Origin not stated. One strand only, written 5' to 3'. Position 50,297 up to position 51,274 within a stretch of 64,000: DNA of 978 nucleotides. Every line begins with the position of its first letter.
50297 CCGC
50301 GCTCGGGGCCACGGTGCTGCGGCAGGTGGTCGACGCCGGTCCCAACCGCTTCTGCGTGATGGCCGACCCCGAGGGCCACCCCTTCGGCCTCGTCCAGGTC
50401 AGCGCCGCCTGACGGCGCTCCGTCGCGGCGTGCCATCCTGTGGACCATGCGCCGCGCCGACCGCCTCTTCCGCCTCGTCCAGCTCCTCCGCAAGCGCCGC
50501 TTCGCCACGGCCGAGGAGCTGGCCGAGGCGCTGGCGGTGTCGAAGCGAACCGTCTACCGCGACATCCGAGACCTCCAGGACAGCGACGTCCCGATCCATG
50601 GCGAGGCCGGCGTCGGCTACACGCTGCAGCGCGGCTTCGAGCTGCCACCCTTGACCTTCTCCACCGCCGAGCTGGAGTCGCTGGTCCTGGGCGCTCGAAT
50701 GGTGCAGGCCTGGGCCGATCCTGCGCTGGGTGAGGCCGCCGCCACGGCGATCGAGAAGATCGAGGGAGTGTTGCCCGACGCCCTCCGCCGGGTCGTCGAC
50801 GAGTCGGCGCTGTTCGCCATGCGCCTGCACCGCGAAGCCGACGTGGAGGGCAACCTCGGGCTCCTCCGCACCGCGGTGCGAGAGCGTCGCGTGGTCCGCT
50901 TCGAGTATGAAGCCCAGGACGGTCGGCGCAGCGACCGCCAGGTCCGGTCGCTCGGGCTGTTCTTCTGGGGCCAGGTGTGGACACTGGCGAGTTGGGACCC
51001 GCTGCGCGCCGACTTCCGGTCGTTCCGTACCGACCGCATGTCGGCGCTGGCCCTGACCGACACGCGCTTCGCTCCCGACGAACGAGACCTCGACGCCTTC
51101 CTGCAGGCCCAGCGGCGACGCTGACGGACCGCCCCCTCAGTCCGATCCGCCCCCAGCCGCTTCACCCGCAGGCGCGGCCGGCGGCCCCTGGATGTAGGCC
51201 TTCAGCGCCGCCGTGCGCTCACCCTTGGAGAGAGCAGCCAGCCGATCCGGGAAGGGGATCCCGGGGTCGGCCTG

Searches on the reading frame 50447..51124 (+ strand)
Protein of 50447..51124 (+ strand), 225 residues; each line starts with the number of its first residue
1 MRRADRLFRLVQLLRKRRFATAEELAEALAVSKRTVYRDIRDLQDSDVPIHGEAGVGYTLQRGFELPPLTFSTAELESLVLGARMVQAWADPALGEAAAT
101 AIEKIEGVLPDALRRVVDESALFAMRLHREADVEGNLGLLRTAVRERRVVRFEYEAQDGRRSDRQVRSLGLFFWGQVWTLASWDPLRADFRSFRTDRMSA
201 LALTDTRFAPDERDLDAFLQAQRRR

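Call 9: search_protein_families(library=pfam, proteins=[window:50447-51124:+], max_evalue=0.01)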
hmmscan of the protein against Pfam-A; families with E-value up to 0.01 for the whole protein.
window:50447-51124:+ (225 aa): 10 families
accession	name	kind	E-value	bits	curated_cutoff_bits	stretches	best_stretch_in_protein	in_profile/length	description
PF13280.12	WYL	-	6.8e-17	61.7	21.8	1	136-201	2-68/70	WYL domain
PF08279.18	HTH_11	-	5.6e-16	58.6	25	1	6-58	1-54/55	HTH domain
PF08220.18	HTH_DeoR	-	1.1e-07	31.9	21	1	8-50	3-47/57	DeoR-like helix-turn-helix domain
PF19187.6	HTH_PafC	-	8.7e-07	29.2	32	1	5-106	4-114/115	PafC helix-turn-helix domain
PF12840.13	HTH_20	-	2.7e-05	24.5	27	1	9-47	8-46/51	Helix-turn-helix domain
PF21476.4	PF0610-like_N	-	0.00029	21.4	33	1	9-42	5-37/50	PF0610-like, N-terminal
PF25213.1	HVO_A0261_N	-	0.0021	18.3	35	1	10-47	16-52/86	HVO_A0261 N-terminal domain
PF13730.12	HTH_36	-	0.0041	17.3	25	1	19-45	25-51/55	Helix-turn-helix domain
PF05043.19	Mga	-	0.0056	17.7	21.1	1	7-44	18-55/87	Mga helix-turn-helix domain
PF12728.13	HTH_17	-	0.0062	17.2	27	0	21-38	3-20/51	Helix-turn-helix domain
